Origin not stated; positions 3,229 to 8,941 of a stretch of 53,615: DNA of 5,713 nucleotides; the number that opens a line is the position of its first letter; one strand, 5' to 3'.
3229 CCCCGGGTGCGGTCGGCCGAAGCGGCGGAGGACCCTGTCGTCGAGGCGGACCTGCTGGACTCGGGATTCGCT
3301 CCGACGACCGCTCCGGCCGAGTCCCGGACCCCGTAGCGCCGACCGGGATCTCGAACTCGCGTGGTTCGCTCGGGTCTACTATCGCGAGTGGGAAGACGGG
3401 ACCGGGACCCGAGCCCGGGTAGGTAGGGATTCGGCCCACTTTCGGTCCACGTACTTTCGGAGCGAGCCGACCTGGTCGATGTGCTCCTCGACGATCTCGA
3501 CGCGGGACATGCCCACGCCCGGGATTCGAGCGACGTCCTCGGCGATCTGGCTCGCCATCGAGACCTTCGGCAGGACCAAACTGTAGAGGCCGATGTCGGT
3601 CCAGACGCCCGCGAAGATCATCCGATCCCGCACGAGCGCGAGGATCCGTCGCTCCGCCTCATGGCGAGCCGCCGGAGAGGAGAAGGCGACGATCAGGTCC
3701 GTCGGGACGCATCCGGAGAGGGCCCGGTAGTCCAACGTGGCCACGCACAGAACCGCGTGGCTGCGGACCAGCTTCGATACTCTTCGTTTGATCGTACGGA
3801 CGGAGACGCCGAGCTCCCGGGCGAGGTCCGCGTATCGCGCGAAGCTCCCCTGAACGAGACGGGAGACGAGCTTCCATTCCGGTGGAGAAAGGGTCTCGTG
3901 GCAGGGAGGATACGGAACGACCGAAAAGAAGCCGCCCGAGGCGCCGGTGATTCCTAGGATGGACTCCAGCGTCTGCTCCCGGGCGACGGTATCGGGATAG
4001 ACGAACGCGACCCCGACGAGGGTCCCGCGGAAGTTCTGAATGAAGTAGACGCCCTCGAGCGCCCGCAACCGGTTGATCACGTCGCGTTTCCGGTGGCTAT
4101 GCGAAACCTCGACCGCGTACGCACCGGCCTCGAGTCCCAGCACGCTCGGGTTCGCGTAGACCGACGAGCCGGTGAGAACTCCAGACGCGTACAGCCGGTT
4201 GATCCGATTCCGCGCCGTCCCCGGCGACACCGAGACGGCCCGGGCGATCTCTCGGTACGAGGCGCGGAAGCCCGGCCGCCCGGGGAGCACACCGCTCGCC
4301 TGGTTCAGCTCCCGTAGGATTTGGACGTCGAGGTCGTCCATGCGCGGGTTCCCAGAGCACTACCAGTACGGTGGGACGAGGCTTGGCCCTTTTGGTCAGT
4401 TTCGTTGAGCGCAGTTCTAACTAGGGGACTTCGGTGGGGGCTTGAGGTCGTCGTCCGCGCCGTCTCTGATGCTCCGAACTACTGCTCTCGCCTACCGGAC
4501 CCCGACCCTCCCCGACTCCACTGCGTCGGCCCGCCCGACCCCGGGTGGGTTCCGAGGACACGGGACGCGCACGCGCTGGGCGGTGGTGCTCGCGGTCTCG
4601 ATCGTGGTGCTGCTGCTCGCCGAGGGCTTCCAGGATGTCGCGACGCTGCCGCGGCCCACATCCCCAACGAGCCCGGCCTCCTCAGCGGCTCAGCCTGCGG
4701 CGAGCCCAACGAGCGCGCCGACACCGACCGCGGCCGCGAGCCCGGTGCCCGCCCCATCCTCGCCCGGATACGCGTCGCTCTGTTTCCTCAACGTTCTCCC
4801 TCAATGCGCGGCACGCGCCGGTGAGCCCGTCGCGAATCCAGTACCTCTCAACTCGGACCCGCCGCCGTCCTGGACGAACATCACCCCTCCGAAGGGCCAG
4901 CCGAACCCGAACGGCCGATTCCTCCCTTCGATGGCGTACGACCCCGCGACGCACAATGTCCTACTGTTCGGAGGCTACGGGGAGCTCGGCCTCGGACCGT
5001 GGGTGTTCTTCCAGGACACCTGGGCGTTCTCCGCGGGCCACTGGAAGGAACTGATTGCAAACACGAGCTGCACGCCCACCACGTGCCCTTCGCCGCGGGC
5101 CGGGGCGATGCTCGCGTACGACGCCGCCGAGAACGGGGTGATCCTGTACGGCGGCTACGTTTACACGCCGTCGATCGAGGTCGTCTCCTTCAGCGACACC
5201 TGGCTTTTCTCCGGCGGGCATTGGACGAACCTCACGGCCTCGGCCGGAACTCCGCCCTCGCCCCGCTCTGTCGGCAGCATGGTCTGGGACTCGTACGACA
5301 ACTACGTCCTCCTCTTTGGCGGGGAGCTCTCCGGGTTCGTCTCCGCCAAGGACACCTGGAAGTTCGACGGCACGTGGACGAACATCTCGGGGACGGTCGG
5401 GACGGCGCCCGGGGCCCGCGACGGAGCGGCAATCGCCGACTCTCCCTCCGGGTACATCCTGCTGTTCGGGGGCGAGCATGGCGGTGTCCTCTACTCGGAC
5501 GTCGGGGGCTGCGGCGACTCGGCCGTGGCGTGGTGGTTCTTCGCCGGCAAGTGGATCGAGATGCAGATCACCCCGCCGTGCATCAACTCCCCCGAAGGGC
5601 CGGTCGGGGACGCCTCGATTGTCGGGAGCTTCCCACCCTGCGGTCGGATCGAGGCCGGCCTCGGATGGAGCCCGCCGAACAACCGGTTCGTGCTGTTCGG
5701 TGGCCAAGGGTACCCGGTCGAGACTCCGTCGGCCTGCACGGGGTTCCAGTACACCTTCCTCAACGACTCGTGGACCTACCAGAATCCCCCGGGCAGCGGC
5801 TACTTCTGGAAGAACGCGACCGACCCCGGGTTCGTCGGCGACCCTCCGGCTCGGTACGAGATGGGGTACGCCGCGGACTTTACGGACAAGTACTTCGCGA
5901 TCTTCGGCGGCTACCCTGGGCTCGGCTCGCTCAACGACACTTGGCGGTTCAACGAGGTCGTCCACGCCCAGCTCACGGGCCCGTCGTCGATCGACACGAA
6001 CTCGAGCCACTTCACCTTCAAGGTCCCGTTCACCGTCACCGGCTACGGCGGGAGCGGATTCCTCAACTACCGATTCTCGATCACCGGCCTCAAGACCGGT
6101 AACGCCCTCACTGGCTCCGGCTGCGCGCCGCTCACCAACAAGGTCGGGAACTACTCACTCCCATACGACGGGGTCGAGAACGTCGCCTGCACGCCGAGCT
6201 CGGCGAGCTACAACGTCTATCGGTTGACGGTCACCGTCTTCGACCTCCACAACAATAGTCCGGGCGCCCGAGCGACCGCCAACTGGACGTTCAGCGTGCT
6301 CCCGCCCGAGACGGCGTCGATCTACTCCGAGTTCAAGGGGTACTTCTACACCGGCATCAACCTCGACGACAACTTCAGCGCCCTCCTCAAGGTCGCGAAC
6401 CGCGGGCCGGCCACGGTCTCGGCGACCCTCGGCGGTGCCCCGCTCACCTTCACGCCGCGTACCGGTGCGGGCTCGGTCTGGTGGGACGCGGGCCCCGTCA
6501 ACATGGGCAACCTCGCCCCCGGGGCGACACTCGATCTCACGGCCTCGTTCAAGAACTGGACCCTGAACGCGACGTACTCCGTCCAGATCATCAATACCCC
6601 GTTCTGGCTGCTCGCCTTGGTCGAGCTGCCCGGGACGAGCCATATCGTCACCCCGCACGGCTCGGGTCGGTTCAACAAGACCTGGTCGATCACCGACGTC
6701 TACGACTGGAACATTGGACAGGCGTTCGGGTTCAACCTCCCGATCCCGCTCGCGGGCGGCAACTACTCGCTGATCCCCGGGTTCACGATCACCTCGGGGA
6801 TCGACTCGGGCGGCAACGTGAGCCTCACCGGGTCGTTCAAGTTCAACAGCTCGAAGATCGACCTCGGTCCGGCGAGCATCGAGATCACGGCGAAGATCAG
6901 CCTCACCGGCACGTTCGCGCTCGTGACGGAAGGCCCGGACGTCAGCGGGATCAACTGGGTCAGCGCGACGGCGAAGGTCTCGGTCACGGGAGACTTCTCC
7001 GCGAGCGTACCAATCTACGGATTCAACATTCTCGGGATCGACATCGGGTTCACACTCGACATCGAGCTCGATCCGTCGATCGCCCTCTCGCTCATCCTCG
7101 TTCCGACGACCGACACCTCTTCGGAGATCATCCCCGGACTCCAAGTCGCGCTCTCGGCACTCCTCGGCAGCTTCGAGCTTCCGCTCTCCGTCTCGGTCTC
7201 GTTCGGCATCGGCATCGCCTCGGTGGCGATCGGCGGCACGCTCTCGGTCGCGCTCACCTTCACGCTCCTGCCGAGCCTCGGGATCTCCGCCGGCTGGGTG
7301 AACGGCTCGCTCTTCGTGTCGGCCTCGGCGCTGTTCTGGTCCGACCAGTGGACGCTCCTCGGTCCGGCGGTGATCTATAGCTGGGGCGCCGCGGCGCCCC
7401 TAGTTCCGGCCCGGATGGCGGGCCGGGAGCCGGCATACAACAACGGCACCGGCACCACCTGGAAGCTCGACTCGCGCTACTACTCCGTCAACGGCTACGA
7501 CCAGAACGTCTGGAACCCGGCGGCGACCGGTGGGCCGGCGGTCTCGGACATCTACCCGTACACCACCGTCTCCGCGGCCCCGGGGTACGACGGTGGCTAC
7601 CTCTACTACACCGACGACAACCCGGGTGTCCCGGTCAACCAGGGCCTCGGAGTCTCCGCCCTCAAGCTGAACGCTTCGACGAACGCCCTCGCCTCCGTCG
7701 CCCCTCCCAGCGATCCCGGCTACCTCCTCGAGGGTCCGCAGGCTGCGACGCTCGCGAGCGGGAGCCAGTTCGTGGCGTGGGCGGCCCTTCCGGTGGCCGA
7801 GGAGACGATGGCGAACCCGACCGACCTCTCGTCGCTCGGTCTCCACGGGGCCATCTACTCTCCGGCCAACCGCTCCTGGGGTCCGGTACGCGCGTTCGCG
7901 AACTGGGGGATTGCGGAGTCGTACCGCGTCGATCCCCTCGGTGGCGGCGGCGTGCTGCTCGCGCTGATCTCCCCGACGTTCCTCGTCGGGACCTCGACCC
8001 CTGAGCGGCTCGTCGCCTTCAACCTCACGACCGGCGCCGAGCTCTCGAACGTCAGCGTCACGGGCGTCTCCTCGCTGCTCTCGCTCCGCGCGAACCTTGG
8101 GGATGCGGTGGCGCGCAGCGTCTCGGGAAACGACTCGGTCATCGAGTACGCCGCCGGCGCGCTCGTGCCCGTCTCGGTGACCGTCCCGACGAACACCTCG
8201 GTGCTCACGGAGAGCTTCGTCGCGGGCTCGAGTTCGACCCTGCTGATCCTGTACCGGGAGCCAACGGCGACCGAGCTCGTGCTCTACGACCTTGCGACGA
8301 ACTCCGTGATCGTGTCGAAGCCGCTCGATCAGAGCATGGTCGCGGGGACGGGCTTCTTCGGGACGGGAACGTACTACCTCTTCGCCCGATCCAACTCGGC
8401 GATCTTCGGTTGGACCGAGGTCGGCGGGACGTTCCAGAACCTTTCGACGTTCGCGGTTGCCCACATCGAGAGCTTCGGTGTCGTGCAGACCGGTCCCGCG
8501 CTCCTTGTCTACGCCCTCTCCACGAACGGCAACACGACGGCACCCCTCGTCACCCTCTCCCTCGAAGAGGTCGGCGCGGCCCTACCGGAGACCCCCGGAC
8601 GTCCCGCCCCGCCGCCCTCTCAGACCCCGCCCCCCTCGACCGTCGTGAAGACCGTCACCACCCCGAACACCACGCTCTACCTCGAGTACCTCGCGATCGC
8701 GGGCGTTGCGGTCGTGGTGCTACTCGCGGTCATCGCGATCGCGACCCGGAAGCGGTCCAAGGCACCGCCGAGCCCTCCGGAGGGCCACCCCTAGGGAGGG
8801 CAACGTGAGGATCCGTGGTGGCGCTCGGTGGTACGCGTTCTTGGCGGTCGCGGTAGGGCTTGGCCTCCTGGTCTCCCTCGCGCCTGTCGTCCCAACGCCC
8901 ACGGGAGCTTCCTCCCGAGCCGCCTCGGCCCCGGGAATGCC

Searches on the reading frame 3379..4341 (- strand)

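Call 66: search_protein_families(library=pfam, proteins=[window:3379-4341:-], max_evalue=0.001)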
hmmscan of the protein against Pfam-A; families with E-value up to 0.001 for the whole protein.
window:3379-4341:- (320 aa): 11 families
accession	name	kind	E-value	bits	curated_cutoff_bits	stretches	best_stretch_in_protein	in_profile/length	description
PF13404.12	HTH_AsnC-type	-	6.1e-16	58.4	27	2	1-50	1-41/42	AsnC-type helix-turn-helix domain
PF13412.12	HTH_24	-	7.7e-13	48.2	21.9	2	26-56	17-47/48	Winged helix-turn-helix DNA-binding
PF08281.18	Sigma70_r4_2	-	2.8e-08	33.7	25.7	0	170-190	29-49/54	Sigma-70, region 4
PF13730.12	HTH_36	-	2.9e-07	30.6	25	0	165-193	23-51/55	Helix-turn-helix domain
PF08279.18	HTH_11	-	7.2e-07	29.4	25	0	171-191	19-39/55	HTH domain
PF12840.13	HTH_20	-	2e-06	28.1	27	0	27-57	19-49/51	Helix-turn-helix domain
PF13384.12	HTH_23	-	3.5e-05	23.9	24.6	0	169-189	19-39/50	Homeodomain-like domain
PF13542.12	HTH_Tnp_ISL3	-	7.4e-05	22.6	27.4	0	171-191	30-50/51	Helix-turn-helix domain of transposase family ISL3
PF13936.12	HTH_38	-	8.1e-05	22.7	27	0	171-188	24-41/44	Helix-turn-helix domain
PF13518.12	HTH_28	-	8.9e-05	22.9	25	0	167-190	13-35/52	Helix-turn-helix domain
PF22451.2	NirdL-like_HTH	-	0.00049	20.1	27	0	170-193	19-42/47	Siroheme decarboxylase NirDL-like HTH domain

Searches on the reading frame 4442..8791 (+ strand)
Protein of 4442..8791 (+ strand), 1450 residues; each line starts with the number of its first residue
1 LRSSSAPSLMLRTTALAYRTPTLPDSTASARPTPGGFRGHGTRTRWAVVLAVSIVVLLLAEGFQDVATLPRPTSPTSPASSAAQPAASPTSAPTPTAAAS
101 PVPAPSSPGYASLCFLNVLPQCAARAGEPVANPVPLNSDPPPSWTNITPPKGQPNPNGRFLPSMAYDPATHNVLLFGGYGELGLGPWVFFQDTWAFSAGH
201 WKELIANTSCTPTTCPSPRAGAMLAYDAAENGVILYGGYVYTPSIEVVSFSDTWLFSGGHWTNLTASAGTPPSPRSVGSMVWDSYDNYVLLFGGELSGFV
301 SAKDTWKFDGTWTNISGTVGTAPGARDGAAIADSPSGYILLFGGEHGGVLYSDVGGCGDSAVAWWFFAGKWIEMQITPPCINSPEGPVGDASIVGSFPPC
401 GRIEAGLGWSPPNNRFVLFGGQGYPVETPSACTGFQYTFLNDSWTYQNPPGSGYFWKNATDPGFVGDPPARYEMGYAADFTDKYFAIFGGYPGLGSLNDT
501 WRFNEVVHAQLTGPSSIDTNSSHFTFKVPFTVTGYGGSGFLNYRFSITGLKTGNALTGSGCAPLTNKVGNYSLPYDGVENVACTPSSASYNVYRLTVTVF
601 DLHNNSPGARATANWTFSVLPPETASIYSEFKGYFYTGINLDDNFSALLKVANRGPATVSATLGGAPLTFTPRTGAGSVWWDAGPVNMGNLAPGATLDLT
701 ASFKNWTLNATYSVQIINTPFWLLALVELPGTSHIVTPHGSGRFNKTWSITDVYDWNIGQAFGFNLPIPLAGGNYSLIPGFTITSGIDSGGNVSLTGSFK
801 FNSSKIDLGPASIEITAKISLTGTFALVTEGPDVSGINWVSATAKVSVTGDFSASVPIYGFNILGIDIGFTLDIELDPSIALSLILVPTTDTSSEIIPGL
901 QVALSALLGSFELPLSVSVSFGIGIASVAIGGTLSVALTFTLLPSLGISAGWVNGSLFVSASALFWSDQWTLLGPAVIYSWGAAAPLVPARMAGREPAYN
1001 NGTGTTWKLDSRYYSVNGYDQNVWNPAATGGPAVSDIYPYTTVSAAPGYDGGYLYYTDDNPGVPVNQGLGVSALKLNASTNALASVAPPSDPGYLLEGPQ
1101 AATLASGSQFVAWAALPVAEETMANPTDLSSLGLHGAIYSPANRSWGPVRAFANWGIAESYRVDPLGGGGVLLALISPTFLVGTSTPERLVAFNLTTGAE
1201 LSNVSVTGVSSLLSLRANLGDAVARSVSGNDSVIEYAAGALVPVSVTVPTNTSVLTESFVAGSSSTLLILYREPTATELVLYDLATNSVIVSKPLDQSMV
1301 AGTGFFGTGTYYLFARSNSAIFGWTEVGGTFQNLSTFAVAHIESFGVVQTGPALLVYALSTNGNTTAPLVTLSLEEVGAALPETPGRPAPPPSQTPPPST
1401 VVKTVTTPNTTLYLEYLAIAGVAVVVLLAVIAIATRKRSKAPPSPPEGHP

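Call 66: search_protein_families(library=pfam, proteins=[window:4442-8791:+], max_evalue=0.001)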
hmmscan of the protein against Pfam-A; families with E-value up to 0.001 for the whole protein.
window:4442-8791:+ (1450 aa): 4 families
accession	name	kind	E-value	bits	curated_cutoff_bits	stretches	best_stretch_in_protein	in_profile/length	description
PF24681.1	Kelch_KLHDC2_KLHL20_DRC7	-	2.6e-19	69.8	50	1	144-344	38-221/221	KLHDC2/KLHL20/DRC7 Kelch-repeats domain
PF13418.12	Kelch_4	-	1.1e-11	44.9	21.6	0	482-504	12-35/49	Galactose oxidase, central domain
PF13415.12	Kelch_3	-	2e-08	34.7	22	1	286-331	1-45/48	Galactose oxidase, central domain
PF24981.1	Beta-prop_ATRN-LZTR1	-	6.7e-08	32.6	50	0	236-333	4-101/289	Attractin/LZTR1 beta-propeller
